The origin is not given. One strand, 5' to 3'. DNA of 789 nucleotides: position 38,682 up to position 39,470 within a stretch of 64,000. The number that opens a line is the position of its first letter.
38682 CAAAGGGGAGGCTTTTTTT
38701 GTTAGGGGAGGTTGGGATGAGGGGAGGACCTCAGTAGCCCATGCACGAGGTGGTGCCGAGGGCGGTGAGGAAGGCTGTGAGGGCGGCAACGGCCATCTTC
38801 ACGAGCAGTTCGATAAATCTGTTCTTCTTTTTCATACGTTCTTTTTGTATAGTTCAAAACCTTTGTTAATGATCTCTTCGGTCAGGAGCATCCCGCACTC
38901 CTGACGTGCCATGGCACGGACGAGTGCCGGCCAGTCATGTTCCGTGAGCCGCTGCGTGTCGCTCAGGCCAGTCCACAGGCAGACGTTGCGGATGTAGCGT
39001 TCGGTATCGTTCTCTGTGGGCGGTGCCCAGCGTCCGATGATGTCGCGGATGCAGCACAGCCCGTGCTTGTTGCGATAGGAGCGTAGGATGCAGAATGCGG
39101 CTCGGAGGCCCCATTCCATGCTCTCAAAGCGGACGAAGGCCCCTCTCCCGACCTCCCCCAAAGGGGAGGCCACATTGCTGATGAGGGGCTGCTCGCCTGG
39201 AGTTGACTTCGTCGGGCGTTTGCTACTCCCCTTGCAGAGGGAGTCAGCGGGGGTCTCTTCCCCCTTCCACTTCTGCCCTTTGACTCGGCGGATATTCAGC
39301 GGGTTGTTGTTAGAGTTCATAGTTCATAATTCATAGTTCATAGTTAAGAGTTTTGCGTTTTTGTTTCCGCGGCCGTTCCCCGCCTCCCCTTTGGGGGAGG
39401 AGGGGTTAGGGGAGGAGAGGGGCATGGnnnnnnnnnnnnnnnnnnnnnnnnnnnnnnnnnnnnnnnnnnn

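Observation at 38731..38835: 34-codon ORF that encodes little more than a lipoprotein signal peptide (mature product Cys-Met-Gly-Tyr?)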

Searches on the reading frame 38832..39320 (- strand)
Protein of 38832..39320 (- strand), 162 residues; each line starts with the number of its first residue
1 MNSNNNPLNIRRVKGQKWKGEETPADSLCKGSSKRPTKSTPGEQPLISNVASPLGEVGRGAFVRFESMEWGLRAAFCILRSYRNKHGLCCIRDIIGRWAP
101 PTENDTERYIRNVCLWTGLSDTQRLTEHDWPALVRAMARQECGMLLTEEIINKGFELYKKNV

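Call 3: search_protein_families(library=ncbifam, proteins=[window:38832-39320:-], max_evalue=1)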
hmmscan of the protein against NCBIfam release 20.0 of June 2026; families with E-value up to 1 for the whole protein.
window:38832-39320:- (162 aa): 0 families

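Call 4: search_protein_families(library=pfam, proteins=[window:38832-39320:-], max_evalue=1)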
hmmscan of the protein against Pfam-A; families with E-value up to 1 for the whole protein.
window:38832-39320:- (162 aa): 0 families

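Call 9: find_homologous_proteins(query=window:38832-39320:-)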
Query window:38832-39320:- (162 aa): 886 proteins with E <= 0.001 among 926 candidates; the best 120 are listed.
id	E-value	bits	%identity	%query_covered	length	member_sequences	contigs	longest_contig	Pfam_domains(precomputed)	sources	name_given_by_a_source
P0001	4.3e-107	373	99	100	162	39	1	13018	-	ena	-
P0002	1.2e-91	323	86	100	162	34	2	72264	-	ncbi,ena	-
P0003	5.6e-75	269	78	97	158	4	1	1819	-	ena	-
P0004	4.3e-57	210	64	97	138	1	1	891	-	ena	-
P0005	5.6e-56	207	66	98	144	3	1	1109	-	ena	-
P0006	2.2e-54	201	62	98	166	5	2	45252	-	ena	-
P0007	2.2e-53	198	62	96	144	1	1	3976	-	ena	-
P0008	3.5e-53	198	91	58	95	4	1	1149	-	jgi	jgi:hypothetical protein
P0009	7.8e-53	196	59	96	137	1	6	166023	-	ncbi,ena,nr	ncbi:MAG: hypothetical protein J6W52_08550 [Bacteroidaceae bacterium]|nr:hypothetical protein [Bacte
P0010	1.2e-52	196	62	96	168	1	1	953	-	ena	-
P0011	1.5e-52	196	62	98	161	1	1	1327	-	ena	-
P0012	5.0e-52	194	58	98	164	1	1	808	-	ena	-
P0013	5.7e-52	194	59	97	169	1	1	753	-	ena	-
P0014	6.0e-52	194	60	96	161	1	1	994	-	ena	-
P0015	9.3e-52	193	60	96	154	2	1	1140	-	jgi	jgi:hypothetical protein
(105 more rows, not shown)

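Call 11: find_related_loci(query=window:38832-39320:-, collection=genome_contigs, flank=4000)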
Query window:38832-39320:- (162 aa) in genome_contigs; peptide patterns used: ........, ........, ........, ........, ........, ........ (x = any residue, [..] = any of these).
102 stretches matched a pattern; 66 encode a relative of the query (tblastn E <= 1e-3); 66 distinct loci.
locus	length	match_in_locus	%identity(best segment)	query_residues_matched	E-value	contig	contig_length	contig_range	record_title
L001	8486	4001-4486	87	1-162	4e-95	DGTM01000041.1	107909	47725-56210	MAG TPA_asm: Prevotellaceae bacterium UBA4336 UBA4336_contig_1327, whole genome shotgun sequence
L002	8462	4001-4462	79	1-161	1e-82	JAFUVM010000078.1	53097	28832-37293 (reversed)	MAG: Bacteroidaceae bacterium isolate RGIG4863 Roe_deer_Rumen-1__c11409, whole genome shotgun sequence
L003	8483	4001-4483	58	4-160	9e-58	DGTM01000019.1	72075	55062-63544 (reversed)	MAG TPA_asm: Prevotellaceae bacterium UBA4336 UBA4336_contig_2430, whole genome shotgun sequence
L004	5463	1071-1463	55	1-159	4e-52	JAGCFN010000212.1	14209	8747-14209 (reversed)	MAG: Bacteroidaceae bacterium isolate RGIG9745 Yak_Omasum-4__c861421, whole genome shotgun sequence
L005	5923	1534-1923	55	4-160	2e-48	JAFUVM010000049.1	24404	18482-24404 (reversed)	MAG: Bacteroidaceae bacterium isolate RGIG4863 Roe_deer_Rumen-1__c7685, whole genome shotgun sequence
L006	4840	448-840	49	4-161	3e-43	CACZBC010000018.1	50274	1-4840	MAG: uncultured Bacteroidales bacterium isolate RUG12460 genome assembly, contig: RUG12460_asm_18, whole genome shotgun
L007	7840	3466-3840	49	4-158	6e-43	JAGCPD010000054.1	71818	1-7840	MAG: Bacteroidaceae bacterium isolate RGIG9995 Yak_Reticulum-4__c696235, whole genome shotgun sequence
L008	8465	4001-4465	47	1-159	7e-42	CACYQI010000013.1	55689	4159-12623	MAG: uncultured Bacteroidales bacterium isolate RUG12173 genome assembly, contig: RUG12173_asm_13, whole genome shotgun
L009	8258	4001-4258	64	74-159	9e-36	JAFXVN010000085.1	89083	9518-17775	MAG: Bacteroidaceae bacterium isolate RGIG6784 Sheep_Rumen-3__c1665471, whole genome shotgun sequence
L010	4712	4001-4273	65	69-159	3e-35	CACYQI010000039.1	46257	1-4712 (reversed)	MAG: uncultured Bacteroidales bacterium isolate RUG12173 genome assembly, contig: RUG12173_asm_39, whole genome shotgun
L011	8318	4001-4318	48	54-157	8e-26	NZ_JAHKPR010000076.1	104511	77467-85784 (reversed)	Colwellia sp. E2M01 E2M01_E2M01_contig_43, whole genome shotgun sequence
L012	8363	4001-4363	39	4-153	1e-22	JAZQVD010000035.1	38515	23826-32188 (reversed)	MAG: Alloprevotella sp. isolate T1900045172_TC20190168.MAGScoT_cleanbin_000001 SGB_5196_k141_1610518, whole genome shotg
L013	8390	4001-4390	34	4-161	6e-21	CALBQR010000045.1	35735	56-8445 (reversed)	MAG TPA_asm: uncultured Alistipes sp. isolate SRR6425774_bin.103_CONCOCT_v1.1_MAG genome assembly, contig: ERZ1767610.20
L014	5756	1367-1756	36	4-160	1e-19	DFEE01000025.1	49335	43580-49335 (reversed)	MAG TPA_asm: Bacteroidales bacterium UBA3810 UBA3810_contig_2899, whole genome shotgun sequence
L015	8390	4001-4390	34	4-161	1e-19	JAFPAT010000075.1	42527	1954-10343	MAG: Rikenellaceae bacterium isolate RGIG973 Dairy_cattle_Rectum-6__c628169, whole genome shotgun sequence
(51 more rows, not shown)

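Call 15: search_solved_structures(query=window:38832-39320:-, max_evalue=1, show_alignments=2)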
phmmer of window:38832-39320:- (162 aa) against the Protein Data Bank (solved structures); distinct sequences matched with E-value up to 1: 2.
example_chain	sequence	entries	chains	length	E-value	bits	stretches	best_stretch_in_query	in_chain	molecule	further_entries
9vvp_L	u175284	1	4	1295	1.1e-12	51.1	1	59-155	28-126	Gp29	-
7q47_A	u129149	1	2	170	0.007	19.2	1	62-133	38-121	Endolysin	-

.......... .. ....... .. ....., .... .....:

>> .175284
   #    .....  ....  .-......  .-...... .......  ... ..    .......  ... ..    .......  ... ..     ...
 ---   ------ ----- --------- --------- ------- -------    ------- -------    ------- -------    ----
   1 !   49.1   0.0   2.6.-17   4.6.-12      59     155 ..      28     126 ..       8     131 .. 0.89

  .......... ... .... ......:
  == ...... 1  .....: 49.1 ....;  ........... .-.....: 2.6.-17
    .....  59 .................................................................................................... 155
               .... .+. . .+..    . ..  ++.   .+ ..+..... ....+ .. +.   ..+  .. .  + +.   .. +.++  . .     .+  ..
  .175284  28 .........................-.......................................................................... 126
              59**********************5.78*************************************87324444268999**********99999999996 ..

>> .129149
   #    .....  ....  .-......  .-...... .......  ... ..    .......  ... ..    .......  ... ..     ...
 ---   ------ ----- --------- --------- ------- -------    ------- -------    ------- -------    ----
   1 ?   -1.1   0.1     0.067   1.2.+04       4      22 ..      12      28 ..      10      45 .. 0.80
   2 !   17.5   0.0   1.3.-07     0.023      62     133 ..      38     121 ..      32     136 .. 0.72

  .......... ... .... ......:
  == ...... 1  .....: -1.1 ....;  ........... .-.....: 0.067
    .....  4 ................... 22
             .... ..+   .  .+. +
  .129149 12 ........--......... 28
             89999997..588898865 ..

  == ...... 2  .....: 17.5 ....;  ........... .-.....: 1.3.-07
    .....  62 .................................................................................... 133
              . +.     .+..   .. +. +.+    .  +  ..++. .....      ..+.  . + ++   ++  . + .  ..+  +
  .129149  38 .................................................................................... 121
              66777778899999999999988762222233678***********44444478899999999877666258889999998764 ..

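Call 16: search_protein_families(library=phrogs, proteins=[window:38832-39320:-], max_evalue=0.1)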
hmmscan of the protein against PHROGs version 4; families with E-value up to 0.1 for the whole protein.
window:38832-39320:- (162 aa): 5 families
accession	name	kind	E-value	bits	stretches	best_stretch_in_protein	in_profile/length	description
phrog_873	-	head and packaging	1.1e-34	121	1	4-157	360-486/1277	endolysin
phrog_2276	-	tail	3.3e-12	46.9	1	3-139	494-594/673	tail length tape measure protein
phrog_7182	-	other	3.1e-08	33.3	1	58-143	686-781/1228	tail injection transglycosylase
phrog_7694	-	unknown function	4.3e-05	23.5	1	53-145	524-612/675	-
phrog_992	-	head and packaging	0.0001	22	1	60-129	190-258/764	head protein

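Call 48: search_protein_families(library=padloc, proteins=[window:38832-39320:-], max_evalue=1)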
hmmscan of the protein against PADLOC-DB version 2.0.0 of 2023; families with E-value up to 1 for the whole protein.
window:38832-39320:- (162 aa): 0 families

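Call 54: predict_structure(alignment_id=A3)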
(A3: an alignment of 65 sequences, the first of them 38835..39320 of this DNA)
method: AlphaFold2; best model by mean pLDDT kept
length: 162 residues; sequences in the alignment: 65
mean_pLDDT: 78.5   pTM: 0.72
mean pLDDT of the five models: 78.5, 77.0, 76.9, 76.9, 74.9
residues with pLDDT >= 90: 83; 70-90: 38; 50-70: 5; < 50: 36
segments of 3 or more residues with pLDDT < 50: 26-59
pLDDT, mean of each block of 10 residues (from residue 1): 75 85 56 36 36 41 90 95 92 92 89 97 95 95 89 95 69
secondary structure, 60 per line:
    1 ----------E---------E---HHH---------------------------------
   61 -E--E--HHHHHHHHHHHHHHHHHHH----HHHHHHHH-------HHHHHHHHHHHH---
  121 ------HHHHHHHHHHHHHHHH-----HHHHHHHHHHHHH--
elements in order: H68-86 H91-98 H106-117 H127-142 H148-160

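Call 56: fold_search(model_id=the predicted structure, library=pdb)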
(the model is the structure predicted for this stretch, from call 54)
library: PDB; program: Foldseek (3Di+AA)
matches with E <= 10: 106; with E <= 0.001: 2
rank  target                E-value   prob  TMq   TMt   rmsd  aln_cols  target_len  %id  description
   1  7q47_B                1.0e-06  1.00  0.65  0.67   4.6       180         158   20  Endolysin from bacteriophage Enc34, catalytic domain (released 2021-11-17)
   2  7q47_A                2.5e-06  1.00  0.64  0.63   4.7       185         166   21  Endolysin from bacteriophage Enc34, catalytic domain (released 2021-11-17)
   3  9vvp_W                1.2e-01  0.99  0.39  0.06  10.2        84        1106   37  Core proteins of the bacteriophage E1004 (released 2025-11-12)
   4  1q9c_H                9.3e-01  0.14  0.22  0.21  12.8        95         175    6  Crystal Structure of the Histone domain of Son of Sevenless (released 2003-12-09)
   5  3nnr                  1.2e+00  0.05  0.13  0.12  14.9       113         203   10  Crystal structure of a TetR-family transcriptional regulator (Maqu_3571) from MARINOBACTER AQUAEOLEI VT8 at 2.49 A resol (released 2010-07-28)
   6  4knw_B                2.0e+00  0.11  0.21  0.15  11.2        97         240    8  The crystal structure of human HDHD4 IN COMPLEX WITH MAGNESIUM AND THE PHOSPHATE MIMETIC VANADATE (released 2013-06-26)
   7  1y6b                  2.0e+00  0.04  0.16  0.11  13.5       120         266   11  Crystal structure of VEGFR2 in complex with a 2-anilino-5-aryl-oxazole inhibitor (released 2005-06-07)
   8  1q9c_B                2.1e+00  0.09  0.21  0.20  13.0        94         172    6  Crystal Structure of the Histone domain of Son of Sevenless (released 2003-12-09)
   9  3ol4_A                2.1e+00  0.07  0.17  0.25  14.3        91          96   13  Crystal structure of a putative uncharacterized protein from Mycobacterium smegmatis, an ortholog of Rv0543c (released 2010-09-08)
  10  9had_C                2.6e+00  0.10  0.22  0.30  10.4        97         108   11  Der f 21 dust mite allergen with computationally designed DerF21_b10 binder (released 2024-12-18)
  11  3ol4_B                2.6e+00  0.06  0.16  0.25  14.3        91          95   13  Crystal structure of a putative uncharacterized protein from Mycobacterium smegmatis, an ortholog of Rv0543c (released 2010-09-08)
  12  3qqr_A                2.6e+00  0.04  0.17  0.18  13.3       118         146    8  Crystal structure of Parasponia hemoglobin; Differential Heme Coordination is Linked to Quaternary Structure (released 2011-04-27)
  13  4yi9                  3.1e+00  0.09  0.27  0.24   9.9       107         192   20  Crystal structure of non-myristoylated E153A recoverin at 1.35 A resolution with a sodium ion bound to EF-hand 2 and cal (released 2015-12-02)
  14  8fmw_G                3.3e+00  0.02  0.14  0.15  14.6       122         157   11  The structure of a hibernating ribosome in the Lyme disease pathogen (released 2023-11-08)
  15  2w4m                  3.5e+00  0.08  0.21  0.15  11.5        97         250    7  The Crystal Structure of human N-acetylneuraminic acid phosphatase, NANP (released 2008-12-23)
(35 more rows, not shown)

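Call 65: search_protein_families(library=pfam, proteins=[L008:4783-5694:+], max_evalue=0.1)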
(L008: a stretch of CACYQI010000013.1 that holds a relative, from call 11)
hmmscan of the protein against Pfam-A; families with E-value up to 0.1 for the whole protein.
L008:4783-5694:+ (303 aa): 1 family
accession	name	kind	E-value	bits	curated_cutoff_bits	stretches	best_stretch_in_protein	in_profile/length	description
PF04450.18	BSP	-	4.5e-42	144.6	23.8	1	78-297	6-207/207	Peptidase of plants and bacteria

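Call 86: search_dna_similar(query=window:38835-39320:-, collection=phages, mode=protein, max_evalue=0.001, max_rows=25)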
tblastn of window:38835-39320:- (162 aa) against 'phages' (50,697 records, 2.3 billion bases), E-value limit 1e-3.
Records with a match: 611; places in all: 616; records where one place covers at least 80% of the query: 144.
Best place of each record, by identity: <60% 611.
By first word of the organism name: Escherichia 150; Pseudomonas 139; Salmonella 78; Vibrio 55; Enterobacter 18; Kayfunavirus 17; Klebsiella 15; Providencia 12; Citrobacter 11; Bacteriophage 10; and 33 more.
By host as written in the record: - 96; Escherichia coli 68; Pseudomonas aeruginosa 37; Pseudomonas aeruginosa PA14 32; Salmonella enterica subsp. enterica serovar Typhi 28; Salmonella enterica subsp. enterica serovar Typhi strain BRD948 10; Vibrio anguillarum A023 10; Pseudomonas putida KT2440 and Paw85 9; and 193 more.
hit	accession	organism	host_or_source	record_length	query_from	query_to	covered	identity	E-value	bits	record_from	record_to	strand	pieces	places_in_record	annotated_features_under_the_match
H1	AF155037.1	Pseudoalteromonas phage PM2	-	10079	4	156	94%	36.9%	9e-15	76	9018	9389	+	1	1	structural protein P5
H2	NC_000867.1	Pseudoalteromonas phage PM2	Pseudoalteromonas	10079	4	156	94%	36.9%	9e-15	76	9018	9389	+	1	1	V: endolysin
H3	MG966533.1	Pseudoalteromonas phage Cr39582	Pseudoalteromonas sp. 6751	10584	4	156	94%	36.9%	3e-14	74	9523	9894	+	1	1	structural protein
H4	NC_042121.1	Pseudoalteromonas phage Cr39582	Pseudoalteromonas sp. 6751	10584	4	156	94%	36.9%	3e-14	74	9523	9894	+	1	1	endolysin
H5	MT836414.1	Bacteriophage sp.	human fecal samples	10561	4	160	97%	34.2%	2e-14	75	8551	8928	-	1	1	record has no annotation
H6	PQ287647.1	Pseudomonas phage Komp_PAO1_1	Pseudomonas aeruginosa PAO1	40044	4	157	95%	33.9%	3e-17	83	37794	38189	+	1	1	endolysin | hypothetical protein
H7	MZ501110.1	Escherichia phage VogelGryff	Escherichia coli K-12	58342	4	157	95%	33.7%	1e-13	73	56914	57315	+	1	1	putative endolysin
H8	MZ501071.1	Escherichia phage GottfriedDienst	Escherichia coli K-12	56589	4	157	95%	33.7%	1e-13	72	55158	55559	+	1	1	putative endolysin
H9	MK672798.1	Escherichia phage Skure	Escherichia coli K-12 MG1655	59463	4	157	95%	33.7%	1e-13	72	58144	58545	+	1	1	hypothetical protein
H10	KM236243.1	Escherichia phage Seurat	Escherichia coli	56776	4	157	95%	33.7%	1e-13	72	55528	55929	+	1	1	endolysin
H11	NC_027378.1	Escherichia phage Seurat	Escherichia coli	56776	4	157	95%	33.7%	1e-13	72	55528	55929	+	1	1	endolysin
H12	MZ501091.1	Escherichia phage KurtStettler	Escherichia coli K-12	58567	4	157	95%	33.7%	1e-13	72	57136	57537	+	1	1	putative endolysin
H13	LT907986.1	Escherichia phage vB_Eco_SLUR25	-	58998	4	157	95%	33.7%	1e-13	72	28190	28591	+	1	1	V: structural protein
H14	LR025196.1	Escherichia phage vB_Eco_SLUR63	-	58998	4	157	95%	33.7%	1e-13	72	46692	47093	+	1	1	V: structural protein P5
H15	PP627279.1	Escherichia phage KS_A8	Escherichia coli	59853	4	157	95%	33.7%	1e-13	72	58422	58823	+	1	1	endolysin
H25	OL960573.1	Escherichia phage vB_EcoS_SA126VB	Escherichia coli O108:H2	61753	4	157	95%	33.7%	5e-13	71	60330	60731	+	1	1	endolysin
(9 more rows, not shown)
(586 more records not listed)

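Call 87: get_annotated_region(hit=H2, flank=1500)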
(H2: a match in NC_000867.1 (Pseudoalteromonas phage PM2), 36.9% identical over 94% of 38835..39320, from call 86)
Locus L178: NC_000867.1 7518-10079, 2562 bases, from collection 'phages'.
description: Pseudoalteromonas phage PM2, complete genome.
organism: Pseudoalteromonas phage PM2 (NCBI taxid 2905728)
taxonomy: Viruses; Varidnaviria; Bamfordvirae; Preplasmiviricota; Tectiliviricetes; Vinavirales; Corticoviridae; Corticovirus; Corticovirus PM2
host: Pseudoalteromonas; source: -; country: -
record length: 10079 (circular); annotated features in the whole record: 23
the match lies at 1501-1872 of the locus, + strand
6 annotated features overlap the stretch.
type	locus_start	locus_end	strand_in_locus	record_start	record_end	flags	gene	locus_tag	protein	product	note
CDS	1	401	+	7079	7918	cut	-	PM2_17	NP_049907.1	hypothetical protein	gp j; Orf j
CDS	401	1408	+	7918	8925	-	-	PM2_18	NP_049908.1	spike protein P1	gene I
CDS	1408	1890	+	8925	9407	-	V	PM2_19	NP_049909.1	endolysin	protein p5; protein V; structural virion protein; contains putative hydrophobic transmembrane domain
CDS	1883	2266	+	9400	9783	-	-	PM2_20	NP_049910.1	virion structural protein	gene VI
CDS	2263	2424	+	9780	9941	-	-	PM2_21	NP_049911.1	hypothetical protein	gp k; Orf k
CDS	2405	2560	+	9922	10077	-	-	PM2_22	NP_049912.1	hypothetical protein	gp l; Orf l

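Call 88: get_annotated_region(hit=H11, flank=1500)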
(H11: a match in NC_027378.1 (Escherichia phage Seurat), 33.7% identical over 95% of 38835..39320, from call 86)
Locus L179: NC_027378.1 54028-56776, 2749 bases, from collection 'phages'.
description: Escherichia phage Seurat, complete genome.
organism: Escherichia phage Seurat (NCBI taxid 1540098)
taxonomy: Viruses; Duplodnaviria; Heunggongvirae; Uroviricota; Caudoviricetes; Queuovirinae; Seuratvirus; Seuratvirus seurat
host: Escherichia coli; source: -; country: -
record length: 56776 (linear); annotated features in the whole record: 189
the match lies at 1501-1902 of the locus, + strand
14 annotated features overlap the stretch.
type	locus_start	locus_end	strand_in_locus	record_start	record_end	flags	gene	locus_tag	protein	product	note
CDS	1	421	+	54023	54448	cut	-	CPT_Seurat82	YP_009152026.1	hypothetical protein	-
regulatory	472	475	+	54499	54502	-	-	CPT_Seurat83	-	ribosome_binding_site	-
CDS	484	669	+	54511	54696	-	-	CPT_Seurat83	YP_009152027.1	hypothetical protein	-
regulatory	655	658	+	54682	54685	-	-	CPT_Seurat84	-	ribosome_binding_site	-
CDS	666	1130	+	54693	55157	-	-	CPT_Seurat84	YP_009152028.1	peptidase HslV family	-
regulatory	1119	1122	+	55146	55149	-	-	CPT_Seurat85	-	ribosome_binding_site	-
CDS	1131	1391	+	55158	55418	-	-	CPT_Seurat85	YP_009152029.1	hypothetical protein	-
regulatory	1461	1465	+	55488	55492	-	-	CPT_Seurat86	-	ribosome_binding_site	-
CDS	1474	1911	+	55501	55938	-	-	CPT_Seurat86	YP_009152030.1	endolysin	similar to Enterobacter phage ENC34 endolysin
regulatory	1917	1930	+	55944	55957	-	-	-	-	terminator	-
regulatory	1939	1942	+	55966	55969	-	-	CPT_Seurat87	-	ribosome_binding_site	-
CDS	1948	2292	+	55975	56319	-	-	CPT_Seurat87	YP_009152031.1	holin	-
regulatory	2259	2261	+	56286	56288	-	-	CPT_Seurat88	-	ribosome_binding_site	-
CDS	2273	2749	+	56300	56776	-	-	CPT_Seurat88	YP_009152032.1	hypothetical protein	-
